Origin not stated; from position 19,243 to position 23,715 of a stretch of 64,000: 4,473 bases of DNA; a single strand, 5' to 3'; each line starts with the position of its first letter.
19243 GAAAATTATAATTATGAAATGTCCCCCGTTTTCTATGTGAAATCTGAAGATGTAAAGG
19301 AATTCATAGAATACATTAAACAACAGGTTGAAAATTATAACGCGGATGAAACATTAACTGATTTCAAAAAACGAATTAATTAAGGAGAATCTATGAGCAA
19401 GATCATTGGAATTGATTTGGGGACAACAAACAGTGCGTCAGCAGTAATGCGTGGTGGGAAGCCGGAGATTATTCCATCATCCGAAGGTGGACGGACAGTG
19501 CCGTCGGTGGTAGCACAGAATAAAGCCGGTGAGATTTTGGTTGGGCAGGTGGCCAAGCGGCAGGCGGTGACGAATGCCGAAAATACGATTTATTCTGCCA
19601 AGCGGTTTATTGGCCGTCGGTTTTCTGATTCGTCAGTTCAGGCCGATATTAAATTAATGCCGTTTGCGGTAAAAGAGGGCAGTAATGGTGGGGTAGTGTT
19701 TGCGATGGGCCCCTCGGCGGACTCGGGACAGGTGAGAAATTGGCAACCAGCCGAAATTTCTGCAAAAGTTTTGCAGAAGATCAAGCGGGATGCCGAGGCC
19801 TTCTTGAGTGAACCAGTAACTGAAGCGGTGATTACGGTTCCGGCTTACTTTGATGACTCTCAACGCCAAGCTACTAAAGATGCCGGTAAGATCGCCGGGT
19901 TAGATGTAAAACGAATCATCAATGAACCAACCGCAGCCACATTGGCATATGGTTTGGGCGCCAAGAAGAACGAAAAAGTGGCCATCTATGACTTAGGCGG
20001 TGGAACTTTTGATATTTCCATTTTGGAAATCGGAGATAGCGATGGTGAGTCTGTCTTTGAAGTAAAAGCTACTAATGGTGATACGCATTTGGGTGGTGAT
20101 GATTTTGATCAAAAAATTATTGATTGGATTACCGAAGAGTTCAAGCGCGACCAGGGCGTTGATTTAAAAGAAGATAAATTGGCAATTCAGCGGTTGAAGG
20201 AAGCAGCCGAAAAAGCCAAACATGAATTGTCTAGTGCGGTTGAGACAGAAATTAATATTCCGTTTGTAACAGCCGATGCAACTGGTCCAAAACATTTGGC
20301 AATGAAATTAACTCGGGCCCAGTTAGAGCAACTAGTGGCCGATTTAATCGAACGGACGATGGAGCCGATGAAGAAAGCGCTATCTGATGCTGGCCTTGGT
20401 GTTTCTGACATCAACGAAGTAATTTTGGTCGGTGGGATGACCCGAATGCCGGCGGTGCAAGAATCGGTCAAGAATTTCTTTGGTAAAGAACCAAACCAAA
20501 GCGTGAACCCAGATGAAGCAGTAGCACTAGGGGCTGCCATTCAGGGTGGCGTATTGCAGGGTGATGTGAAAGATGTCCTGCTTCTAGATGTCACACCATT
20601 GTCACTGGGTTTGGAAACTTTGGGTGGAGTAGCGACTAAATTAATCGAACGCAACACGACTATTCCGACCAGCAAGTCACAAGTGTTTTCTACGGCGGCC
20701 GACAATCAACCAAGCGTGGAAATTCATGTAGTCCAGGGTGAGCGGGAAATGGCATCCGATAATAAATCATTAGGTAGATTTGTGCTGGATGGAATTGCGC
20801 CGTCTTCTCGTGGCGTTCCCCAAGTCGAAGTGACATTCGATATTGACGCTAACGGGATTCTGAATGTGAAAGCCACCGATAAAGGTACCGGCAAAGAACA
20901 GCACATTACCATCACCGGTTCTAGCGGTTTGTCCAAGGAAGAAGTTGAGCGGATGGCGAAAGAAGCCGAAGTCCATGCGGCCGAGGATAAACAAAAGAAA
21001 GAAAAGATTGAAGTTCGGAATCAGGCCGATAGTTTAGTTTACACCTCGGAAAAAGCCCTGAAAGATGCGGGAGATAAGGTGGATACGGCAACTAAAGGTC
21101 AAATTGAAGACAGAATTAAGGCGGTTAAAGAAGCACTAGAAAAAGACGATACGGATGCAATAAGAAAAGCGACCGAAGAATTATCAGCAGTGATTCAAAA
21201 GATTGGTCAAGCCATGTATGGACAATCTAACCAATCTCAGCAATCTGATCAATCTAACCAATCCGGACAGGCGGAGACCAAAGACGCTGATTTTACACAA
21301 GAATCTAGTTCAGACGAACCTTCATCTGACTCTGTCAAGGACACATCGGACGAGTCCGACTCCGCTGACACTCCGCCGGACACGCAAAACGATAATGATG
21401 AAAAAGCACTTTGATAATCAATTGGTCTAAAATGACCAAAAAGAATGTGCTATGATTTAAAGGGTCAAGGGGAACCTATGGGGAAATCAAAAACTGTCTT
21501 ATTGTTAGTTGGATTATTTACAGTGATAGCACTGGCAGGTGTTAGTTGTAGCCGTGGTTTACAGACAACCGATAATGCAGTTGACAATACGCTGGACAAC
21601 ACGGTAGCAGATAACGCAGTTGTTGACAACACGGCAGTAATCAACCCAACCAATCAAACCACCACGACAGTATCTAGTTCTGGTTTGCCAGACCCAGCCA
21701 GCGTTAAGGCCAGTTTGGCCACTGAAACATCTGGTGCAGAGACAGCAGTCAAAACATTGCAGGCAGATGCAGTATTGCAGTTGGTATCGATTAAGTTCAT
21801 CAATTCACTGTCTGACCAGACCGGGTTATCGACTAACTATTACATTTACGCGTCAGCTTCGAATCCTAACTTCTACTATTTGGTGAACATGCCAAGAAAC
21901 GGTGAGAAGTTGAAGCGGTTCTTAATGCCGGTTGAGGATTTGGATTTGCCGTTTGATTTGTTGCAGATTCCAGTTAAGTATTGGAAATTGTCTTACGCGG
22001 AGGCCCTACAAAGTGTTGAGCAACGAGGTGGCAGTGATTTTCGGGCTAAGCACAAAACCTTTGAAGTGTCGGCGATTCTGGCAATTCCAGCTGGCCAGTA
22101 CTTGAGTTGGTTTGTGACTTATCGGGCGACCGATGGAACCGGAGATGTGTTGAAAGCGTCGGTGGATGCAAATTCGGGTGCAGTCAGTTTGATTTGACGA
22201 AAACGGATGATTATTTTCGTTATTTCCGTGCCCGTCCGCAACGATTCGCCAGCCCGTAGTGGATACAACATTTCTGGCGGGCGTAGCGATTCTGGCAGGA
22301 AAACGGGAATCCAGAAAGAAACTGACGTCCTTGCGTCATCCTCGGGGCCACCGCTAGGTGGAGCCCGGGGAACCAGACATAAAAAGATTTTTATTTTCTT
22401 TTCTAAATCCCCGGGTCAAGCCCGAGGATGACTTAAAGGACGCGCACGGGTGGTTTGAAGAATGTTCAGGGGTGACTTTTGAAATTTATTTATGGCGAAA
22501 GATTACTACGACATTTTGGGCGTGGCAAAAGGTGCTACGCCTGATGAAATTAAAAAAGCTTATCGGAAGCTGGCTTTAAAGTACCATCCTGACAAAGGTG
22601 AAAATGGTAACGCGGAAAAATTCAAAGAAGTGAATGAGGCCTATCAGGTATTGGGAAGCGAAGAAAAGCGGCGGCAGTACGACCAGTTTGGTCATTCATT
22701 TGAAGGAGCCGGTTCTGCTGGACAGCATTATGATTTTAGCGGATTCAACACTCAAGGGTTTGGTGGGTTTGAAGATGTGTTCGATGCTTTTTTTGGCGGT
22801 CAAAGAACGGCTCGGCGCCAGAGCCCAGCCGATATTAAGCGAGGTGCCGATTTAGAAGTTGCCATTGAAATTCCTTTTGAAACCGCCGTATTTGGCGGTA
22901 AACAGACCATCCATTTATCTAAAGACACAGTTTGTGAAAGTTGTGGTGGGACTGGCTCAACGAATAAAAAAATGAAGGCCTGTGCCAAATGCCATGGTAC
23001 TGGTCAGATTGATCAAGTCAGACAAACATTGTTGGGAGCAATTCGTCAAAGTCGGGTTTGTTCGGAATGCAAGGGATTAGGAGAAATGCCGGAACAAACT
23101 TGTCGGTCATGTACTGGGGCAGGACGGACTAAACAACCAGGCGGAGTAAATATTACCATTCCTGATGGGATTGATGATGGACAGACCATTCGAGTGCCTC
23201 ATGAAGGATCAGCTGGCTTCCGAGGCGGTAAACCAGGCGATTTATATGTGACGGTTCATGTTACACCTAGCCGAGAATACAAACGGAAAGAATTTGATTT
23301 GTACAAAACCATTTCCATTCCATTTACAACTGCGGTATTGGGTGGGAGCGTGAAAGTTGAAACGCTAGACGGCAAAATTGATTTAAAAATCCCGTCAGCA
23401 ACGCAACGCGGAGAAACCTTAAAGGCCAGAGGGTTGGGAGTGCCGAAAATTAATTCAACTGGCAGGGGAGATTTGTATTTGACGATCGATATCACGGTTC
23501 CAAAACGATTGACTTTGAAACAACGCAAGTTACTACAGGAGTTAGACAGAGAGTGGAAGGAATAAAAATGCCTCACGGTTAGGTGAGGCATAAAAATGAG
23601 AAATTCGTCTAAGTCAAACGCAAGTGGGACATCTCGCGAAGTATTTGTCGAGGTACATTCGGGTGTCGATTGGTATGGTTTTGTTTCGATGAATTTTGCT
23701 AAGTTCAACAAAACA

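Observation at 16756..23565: CIRCE-controlled hrcA-grpE-dnaK-dnaJ operon interrupted by two unknown genes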

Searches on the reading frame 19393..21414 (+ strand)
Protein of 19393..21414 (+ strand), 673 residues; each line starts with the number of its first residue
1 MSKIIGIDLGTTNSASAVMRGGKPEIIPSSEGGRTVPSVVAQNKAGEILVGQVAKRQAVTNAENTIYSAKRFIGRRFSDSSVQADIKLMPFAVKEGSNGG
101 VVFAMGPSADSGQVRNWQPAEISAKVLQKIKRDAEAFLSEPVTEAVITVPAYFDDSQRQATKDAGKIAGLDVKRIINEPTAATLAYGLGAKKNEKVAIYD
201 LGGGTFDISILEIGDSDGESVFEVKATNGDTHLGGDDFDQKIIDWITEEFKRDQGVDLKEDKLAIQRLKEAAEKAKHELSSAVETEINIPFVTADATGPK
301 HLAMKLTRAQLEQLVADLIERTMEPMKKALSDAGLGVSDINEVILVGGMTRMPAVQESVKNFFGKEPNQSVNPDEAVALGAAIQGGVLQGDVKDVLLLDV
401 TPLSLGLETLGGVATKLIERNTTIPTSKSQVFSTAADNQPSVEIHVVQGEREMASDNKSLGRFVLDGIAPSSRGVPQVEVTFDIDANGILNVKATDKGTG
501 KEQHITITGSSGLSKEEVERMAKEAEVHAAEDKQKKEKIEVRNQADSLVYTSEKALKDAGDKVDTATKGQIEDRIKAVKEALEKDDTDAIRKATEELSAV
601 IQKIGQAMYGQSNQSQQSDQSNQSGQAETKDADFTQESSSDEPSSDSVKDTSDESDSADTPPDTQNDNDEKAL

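Call 3: search_protein_families(library=pfam, proteins=[window:19393-21414:+], max_evalue=0.1)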
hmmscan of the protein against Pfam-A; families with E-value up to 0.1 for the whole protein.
window:19393-21414:+ (673 aa): 4 families
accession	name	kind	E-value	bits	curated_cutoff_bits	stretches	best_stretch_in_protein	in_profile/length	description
PF00012.26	HSP70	-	1.3e-257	856.3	20.6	1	4-609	1-598/599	Hsp70 protein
PF06723.19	MreB_Mbl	-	9e-15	54.8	27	1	122-382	73-316/327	MreB/Mbl protein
PF02782.22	FGGY_C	-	0.0007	19.9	27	1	303-387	120-196/198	FGGY family of carbohydrate kinases, C-terminal domain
PF21523.3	ParM_N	-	0.025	15.1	27.4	0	299-364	73-136/159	Plasmid segregation protein ParM, C-terminal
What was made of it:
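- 19393..21414 (+): dnaK. Call 3: PF00012 E 1.3e-257.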

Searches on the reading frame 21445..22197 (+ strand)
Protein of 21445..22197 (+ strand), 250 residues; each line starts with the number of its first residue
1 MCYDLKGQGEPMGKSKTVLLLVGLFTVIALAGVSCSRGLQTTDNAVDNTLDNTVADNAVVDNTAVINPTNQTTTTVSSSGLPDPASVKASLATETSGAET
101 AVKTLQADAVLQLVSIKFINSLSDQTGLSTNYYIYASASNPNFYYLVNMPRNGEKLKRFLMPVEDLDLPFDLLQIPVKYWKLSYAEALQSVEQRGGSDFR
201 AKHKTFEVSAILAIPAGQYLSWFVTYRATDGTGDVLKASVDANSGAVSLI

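Call 3: search_protein_families(library=pfam, proteins=[window:21445-22197:+], max_evalue=0.1)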
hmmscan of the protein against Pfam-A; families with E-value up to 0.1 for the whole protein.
window:21445-22197:+ (250 aa): 0 families

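Call 5: search_protein_families(library=ncbifam, proteins=[window:21445-22197:+], max_evalue=1)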
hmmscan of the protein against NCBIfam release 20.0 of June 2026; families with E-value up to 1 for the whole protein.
window:21445-22197:+ (250 aa): 1 family
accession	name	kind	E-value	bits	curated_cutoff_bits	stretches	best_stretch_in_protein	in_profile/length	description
TIGR00590.1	pcna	equivalog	0.0057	16.2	99.1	1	51-143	145-236/259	proliferating cell nuclear antigen (pcna)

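Call 6: search_protein_families(library=padloc, proteins=[window:21445-22197:+], max_evalue=1)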
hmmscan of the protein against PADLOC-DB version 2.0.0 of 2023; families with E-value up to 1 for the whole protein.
window:21445-22197:+ (250 aa): 0 families

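Call 7: search_protein_families(library=phrogs, proteins=[window:21445-22197:+], max_evalue=1)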
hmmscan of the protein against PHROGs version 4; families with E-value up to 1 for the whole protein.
window:21445-22197:+ (250 aa): 0 families

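Call 96: search_solved_structures(query=window:21445-22197:+, max_evalue=1)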
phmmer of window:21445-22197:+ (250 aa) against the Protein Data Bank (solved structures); distinct sequences matched with E-value up to 1: 0.

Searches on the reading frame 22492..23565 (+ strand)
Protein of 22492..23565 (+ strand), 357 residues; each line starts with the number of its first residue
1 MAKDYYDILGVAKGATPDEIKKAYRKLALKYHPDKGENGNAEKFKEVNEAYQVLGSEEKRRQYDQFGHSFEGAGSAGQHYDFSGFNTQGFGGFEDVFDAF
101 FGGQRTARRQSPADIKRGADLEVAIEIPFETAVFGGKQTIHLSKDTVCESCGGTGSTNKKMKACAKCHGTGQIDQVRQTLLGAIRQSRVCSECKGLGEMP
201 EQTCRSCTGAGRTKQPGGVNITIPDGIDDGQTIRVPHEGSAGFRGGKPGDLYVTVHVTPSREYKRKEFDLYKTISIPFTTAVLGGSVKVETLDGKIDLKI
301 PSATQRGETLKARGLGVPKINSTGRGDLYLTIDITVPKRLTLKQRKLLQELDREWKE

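Call 3: search_protein_families(library=pfam, proteins=[window:22492-23565:+], max_evalue=0.1)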
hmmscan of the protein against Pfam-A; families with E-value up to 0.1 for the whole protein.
window:22492-23565:+ (357 aa): 3 families
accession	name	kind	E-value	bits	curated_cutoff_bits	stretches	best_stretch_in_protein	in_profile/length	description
PF01556.23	DnaJ_C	-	1.8e-44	151.9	26.6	1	121-337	1-152/152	DnaJ C terminal domain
PF00226.36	DnaJ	-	3.1e-27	94.9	27.8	1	4-64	1-63/63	DnaJ domain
PF00684.25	DnaJ_CXXCXGXG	-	1.4e-12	48.1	32.7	1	148-211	1-65/65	DnaJ central domain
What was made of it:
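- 22492..23565 (+): dnaJ. Call 3: PF00226, PF00684 and PF01556.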
